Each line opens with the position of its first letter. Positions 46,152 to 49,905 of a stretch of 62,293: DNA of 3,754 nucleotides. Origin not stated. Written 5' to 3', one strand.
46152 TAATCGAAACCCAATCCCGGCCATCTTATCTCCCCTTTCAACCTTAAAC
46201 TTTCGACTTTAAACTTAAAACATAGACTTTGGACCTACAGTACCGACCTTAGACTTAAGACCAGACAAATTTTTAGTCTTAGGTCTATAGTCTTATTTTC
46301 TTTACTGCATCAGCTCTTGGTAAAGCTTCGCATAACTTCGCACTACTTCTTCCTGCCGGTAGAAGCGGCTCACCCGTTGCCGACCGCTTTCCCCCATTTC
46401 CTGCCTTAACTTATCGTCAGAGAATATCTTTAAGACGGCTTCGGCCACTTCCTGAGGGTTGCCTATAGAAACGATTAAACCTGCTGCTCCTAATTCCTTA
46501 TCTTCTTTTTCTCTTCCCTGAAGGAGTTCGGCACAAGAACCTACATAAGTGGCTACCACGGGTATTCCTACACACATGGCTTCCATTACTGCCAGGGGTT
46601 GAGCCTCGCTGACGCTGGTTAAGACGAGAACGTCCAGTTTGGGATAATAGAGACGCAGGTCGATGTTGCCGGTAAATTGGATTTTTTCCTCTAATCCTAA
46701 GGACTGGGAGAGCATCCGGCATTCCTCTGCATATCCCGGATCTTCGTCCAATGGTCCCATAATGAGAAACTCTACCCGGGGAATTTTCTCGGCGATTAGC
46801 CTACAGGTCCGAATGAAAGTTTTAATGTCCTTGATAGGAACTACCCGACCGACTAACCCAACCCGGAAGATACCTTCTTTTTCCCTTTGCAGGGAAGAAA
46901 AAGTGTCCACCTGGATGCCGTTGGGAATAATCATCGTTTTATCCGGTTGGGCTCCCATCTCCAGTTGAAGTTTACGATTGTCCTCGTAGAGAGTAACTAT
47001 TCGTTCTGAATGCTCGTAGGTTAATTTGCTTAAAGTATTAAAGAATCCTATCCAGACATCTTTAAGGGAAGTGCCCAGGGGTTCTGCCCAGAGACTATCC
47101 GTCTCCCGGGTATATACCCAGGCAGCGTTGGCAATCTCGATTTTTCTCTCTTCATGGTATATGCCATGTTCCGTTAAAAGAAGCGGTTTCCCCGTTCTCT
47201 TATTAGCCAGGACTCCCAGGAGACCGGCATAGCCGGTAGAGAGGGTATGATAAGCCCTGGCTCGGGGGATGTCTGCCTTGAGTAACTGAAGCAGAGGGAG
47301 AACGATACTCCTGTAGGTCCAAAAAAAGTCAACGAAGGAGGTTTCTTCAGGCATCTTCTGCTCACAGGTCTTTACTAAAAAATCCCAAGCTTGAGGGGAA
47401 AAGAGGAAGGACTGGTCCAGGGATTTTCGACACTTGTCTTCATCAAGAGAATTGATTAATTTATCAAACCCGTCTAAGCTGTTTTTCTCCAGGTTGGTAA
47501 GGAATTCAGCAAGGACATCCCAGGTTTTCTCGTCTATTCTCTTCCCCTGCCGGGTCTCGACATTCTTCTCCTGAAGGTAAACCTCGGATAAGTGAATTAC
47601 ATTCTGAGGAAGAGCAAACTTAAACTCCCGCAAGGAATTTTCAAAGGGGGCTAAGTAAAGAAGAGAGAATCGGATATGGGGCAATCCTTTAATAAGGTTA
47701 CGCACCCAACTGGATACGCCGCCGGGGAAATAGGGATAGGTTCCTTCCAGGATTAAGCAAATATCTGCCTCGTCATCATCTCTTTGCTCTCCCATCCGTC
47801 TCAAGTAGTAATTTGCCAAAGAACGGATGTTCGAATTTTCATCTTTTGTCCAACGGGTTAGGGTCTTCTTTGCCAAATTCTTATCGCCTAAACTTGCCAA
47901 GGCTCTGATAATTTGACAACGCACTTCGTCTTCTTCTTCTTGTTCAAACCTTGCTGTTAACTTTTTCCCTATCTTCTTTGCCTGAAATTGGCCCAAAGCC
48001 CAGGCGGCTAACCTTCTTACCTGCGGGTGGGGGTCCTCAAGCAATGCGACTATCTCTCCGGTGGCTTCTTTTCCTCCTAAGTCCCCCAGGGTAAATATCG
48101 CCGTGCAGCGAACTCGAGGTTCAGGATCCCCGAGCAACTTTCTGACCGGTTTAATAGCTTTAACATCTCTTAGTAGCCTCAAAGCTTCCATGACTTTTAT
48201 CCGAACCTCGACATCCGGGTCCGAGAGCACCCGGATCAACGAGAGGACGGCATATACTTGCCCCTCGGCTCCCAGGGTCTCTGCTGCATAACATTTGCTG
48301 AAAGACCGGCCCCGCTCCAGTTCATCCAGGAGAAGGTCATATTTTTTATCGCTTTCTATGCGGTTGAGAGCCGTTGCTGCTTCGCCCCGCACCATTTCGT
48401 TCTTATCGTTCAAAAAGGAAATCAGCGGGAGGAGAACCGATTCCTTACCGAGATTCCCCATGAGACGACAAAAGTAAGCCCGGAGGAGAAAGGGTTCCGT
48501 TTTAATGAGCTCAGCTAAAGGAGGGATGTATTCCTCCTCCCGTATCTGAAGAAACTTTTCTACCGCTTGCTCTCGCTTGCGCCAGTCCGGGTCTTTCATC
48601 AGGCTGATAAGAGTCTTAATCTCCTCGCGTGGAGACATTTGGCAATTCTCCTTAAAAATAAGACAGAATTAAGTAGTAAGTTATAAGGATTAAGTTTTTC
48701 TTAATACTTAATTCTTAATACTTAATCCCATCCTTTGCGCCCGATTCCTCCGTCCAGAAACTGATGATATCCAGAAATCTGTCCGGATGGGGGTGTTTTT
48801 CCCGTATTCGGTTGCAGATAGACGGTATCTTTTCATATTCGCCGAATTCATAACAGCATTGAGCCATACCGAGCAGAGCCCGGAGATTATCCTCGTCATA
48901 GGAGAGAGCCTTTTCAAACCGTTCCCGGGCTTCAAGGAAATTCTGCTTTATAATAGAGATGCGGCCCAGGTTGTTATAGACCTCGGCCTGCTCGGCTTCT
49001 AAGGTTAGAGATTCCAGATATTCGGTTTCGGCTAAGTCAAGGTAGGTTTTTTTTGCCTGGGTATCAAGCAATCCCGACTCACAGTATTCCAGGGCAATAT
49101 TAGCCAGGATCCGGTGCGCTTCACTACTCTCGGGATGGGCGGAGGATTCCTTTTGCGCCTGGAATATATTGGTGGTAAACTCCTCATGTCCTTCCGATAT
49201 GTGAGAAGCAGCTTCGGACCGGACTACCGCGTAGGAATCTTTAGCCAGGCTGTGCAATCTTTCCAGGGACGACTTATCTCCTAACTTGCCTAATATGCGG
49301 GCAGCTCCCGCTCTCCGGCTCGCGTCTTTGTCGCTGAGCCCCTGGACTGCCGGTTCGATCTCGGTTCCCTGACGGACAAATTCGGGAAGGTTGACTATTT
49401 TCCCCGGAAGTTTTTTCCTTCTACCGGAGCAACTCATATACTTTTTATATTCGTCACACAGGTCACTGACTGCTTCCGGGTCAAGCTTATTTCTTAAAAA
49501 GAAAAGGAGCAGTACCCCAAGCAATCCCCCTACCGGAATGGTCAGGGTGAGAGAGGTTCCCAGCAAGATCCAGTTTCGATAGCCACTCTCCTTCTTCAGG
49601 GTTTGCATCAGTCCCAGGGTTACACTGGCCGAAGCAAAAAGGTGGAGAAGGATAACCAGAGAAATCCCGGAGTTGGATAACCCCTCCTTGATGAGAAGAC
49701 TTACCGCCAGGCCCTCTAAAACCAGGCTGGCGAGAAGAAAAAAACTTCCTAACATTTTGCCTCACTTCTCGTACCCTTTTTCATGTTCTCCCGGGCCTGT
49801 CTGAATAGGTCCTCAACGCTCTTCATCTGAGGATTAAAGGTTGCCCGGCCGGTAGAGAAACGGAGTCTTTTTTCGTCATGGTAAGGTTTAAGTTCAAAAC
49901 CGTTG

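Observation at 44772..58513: Variant Pel-type exopolysaccharide locus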

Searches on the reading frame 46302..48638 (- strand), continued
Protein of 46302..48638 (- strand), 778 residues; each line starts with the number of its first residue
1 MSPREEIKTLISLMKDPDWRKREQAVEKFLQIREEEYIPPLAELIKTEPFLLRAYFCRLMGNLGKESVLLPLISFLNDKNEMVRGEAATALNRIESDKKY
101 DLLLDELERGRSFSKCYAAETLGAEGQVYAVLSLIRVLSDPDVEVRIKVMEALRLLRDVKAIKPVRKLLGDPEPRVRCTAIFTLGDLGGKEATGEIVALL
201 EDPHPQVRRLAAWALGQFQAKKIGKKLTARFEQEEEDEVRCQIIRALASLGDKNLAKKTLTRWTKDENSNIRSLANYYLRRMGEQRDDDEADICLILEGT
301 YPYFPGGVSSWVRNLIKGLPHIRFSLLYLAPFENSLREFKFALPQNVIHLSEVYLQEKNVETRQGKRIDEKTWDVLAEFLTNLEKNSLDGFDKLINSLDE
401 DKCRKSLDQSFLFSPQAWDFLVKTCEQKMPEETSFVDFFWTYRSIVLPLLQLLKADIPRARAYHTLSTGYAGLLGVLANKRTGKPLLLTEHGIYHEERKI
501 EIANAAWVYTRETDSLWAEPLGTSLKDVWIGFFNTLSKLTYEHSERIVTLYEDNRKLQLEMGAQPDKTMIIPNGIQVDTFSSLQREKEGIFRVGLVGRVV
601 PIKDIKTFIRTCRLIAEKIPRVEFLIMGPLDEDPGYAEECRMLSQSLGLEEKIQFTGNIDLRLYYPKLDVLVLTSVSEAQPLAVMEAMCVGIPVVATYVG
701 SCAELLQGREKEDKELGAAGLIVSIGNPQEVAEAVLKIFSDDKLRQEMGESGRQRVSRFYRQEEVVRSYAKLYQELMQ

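Call 80: find_encoding_contigs(protein=P0007, flank=10000, max_places=2)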
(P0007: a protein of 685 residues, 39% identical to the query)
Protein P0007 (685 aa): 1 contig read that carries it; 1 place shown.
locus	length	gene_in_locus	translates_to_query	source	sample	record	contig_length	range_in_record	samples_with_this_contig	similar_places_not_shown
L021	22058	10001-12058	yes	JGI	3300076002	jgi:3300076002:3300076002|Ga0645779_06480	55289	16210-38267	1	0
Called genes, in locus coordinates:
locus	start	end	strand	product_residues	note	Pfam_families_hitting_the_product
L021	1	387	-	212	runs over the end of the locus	PF01012:ETF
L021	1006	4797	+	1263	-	PF09960:DUF2194 (weak)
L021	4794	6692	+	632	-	PF07719:TPR_2 (faint), PF13428:TPR_14 (faint), PF13432:TPR_16 (faint), PF14559:TPR_19 (faint)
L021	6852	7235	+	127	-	PF00072:Response_reg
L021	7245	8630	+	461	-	PF13493:DUF4118 (weak), PF01590:GAF (weak), PF13492:GAF_3 (weak), PF00990:GGDEF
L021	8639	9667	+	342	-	PF13646:HEAT_2 (weak), PF14559:TPR_19 (faint), PF13431:TPR_17 (faint), PF07719:TPR_2 (faint), PF13181:TPR_8 (faint), PF00515:TPR_1 (faint)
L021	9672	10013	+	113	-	PF13646:HEAT_2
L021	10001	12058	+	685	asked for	PF02985:HEAT (faint), PF13513:HEAT_EZ (faint), PF13646:HEAT_2, PF11997:DUF3492, PF13439:Glyco_transf_4 (faint), PF20706:GT4-conflict (weak), PF00534:Glycos_transf_1, PF13692:Glyco_trans_1_4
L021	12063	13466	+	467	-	PF16933:PelG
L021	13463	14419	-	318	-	PF03537:Glyco_hydro_114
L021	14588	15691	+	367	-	PF03537:Glyco_hydro_114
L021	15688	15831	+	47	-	-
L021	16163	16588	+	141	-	PF07963:N_methyl (weak)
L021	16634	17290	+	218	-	PF07963:N_methyl (faint)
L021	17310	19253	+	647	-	-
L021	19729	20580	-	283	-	PF00989:PAS (weak), PF13188:PAS_8 (weak)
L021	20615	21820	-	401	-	PF06745:ATPase, PF03796:DnaB_C (faint), PF06745:ATPase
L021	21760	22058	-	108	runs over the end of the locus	PF06745:ATPase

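Call 82: search_protein_families(library=pfam, proteins=[L021:1006-4797:+, L021:4794-6692:+, L021:17310-19253:+, L021:6852-7235:+], max_evalue=0.1)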
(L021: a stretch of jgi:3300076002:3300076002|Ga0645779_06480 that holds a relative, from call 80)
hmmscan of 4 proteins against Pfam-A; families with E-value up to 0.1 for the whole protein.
L021:1006-4797:+ (1263 aa): 1 family
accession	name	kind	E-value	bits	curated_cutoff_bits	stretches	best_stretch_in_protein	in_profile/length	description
PF01522.26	Polysacc_deac_1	-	0.02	15.3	23.1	1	864-917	26-70/124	Polysaccharide deacetylase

L021:4794-6692:+ (632 aa): 12 families
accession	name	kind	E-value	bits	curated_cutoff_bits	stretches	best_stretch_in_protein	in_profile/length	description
PF14559.12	TPR_19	-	2.4e-13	50.6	25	2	220-257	14-51/68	Tetratricopeptide repeat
PF13428.12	TPR_14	-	1.5e-09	38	23.5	1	130-168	2-40/44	Tetratricopeptide repeat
PF07719.23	TPR_2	-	1.5e-07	31.4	27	0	268-293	7-32/34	Tetratricopeptide repeat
PF13432.12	TPR_16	-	2e-07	31.7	32.7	1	134-196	2-64/65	Tetratricopeptide repeat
PF13181.12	TPR_8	-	0.00018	21.9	25.7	0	268-293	7-32/34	Tetratricopeptide repeat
PF24575.1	TPR_Slam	-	0.00035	21.4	35.2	1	91-145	43-97/104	Surface lipoprotein assembly modifier, N-terminal TPR repeats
PF13424.12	TPR_12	-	0.0039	17.8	30.1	0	130-155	46-71/77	Tetratricopeptide repeat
PF13431.12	TPR_17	-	0.0063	17.1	24.4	1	118-149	2-33/34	Tetratricopeptide repeat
PF13176.12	TPR_7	-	0.014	15.9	27.9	0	268-289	5-26/36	Tetratricopeptide repeat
PF25064.1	ARM_TT21_5th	-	0.018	15.8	27.8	0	168-222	6-61/117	TT21 fifth ARM repeats domain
PF14322.12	SusD-like_3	-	0.051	14.3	27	0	210-324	14-120/191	Starch-binding associating with outer membrane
PF13174.12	TPR_6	-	0.071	14.2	26.3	0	267-293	5-31/33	Tetratricopeptide repeat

L021:17310-19253:+ (647 aa): 1 family
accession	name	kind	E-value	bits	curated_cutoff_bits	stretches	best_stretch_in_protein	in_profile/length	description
PF14341.11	PilX_N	-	0.098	13.1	25.5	0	16-64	1-49/51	PilX N-terminal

L021:6852-7235:+ (127 aa): 1 family
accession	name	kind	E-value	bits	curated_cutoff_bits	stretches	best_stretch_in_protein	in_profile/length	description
PF00072.30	Response_reg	-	2.9e-30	105.1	30.2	1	5-117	1-111/111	Response regulator receiver domain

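Call 83: search_solved_structures(query=L021:1006-4797:+, max_evalue=0.01)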
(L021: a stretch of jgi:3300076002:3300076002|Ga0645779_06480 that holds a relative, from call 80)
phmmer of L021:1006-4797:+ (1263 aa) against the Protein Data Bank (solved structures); distinct sequences matched with E-value up to 0.01: 1.
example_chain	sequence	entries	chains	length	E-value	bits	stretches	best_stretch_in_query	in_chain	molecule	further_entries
9cgy_A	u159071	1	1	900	7.5e-65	222.6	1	801-1179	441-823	PelA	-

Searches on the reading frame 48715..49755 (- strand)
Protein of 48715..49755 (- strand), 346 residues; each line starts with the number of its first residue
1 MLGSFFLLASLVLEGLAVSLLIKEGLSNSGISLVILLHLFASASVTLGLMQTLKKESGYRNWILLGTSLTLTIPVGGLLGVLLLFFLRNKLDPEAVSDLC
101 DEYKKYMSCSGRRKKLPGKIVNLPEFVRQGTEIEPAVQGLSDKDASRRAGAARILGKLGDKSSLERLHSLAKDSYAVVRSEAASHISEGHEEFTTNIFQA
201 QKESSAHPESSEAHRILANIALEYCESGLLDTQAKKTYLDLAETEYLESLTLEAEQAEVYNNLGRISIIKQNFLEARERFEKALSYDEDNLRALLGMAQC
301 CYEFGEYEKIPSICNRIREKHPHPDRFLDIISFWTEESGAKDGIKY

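Call 3: search_protein_families(library=pfam, proteins=[window:48715-49755:-], max_evalue=0.01)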
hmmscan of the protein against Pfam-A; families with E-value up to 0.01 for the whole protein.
window:48715-49755:- (346 aa): 9 families
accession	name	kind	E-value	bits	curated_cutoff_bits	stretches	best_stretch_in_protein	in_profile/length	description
PF14559.12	TPR_19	-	2.6e-08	34.5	25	1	271-322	5-56/68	Tetratricopeptide repeat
PF13646.12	HEAT_2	-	2.7e-07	31.2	27.7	1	134-184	2-53/88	HEAT repeats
PF13432.12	TPR_16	-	2.1e-06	28.5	32.7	1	271-309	11-49/65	Tetratricopeptide repeat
PF13431.12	TPR_17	-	1.9e-05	25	24.4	0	246-277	2-33/34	Tetratricopeptide repeat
PF13424.12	TPR_12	-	4e-05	24.2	30.1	1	256-309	2-63/77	Tetratricopeptide repeat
PF13414.12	TPR_11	-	9.6e-05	22.4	26.8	0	268-299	5-36/42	TPR repeat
PF07719.23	TPR_2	-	9.7e-05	22.7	27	1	257-290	1-34/34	Tetratricopeptide repeat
PF23914.1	TPR_CcmH_CycH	-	0.0013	19.1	42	0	253-304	46-97/158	Cytochrome c-type biogenesis protein H TPR domain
PF13181.12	TPR_8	-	0.0014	19.1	25.7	1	257-290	1-34/34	Tetratricopeptide repeat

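Call 4: search_protein_families(library=ncbifam, proteins=[window:48715-49755:-], max_evalue=0.01)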
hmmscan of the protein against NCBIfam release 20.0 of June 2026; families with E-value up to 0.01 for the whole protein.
window:48715-49755:- (346 aa): 11 families
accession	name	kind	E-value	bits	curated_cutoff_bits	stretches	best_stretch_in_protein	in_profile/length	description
TIGR02521.1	type_IV_pilW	equivalog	3e-07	30.2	154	1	255-319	133-197/234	type IV pilus biogenesis/stability protein PilW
TIGR02917.1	PEP_TPR_lipo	equivalog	2.7e-06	25.6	312.2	1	240-301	482-543/899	XrtA/PEP-CTERM system TPR-repeat protein PrsT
TIGR00990.1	3a0801s09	subfamily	3.7e-06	25.9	757.25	1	200-323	344-465/615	mitochondrial import receptor subunit TOM70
NF008757.0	PRK11788.1-5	equivalog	6.5e-06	25.5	363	1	253-322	176-245/388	lipopolysaccharide assembly protein LapB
NF047371.1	FlcA_CTERM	equivalog_domain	6.1e-05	21.7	300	1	196-308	420-524/646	periplasmic flagellar collar protein FlcA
NF008391.2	PRK11189.1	equivalog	7.1e-05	22.4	250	1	240-308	82-150/297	lipoprotein NlpI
NF008753.0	PRK11788.1-1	equivalog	0.0013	17.9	395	1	217-303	176-260/389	lipopolysaccharide assembly protein LapB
TIGR03939.1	PGA_TPR_OMP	equivalog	0.0018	16.6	366.65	0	144-250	119-226/800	poly-beta-1,6 N-acetyl-D-glucosamine export porin PgaA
NF045662.1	DVU0298_fam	equivalog_domain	0.0045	16.6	75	0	124-177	140-191/213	DVU0298 family protein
NF008755.0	PRK11788.1-3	equivalog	0.0051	16.2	430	0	251-322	174-245/388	lipopolysaccharide assembly protein LapB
TIGR00540.1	TPR_hemY_coli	hypoth_equivalog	0.0081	15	142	0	252-309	321-377/385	heme biosynthesis-associated TPR protein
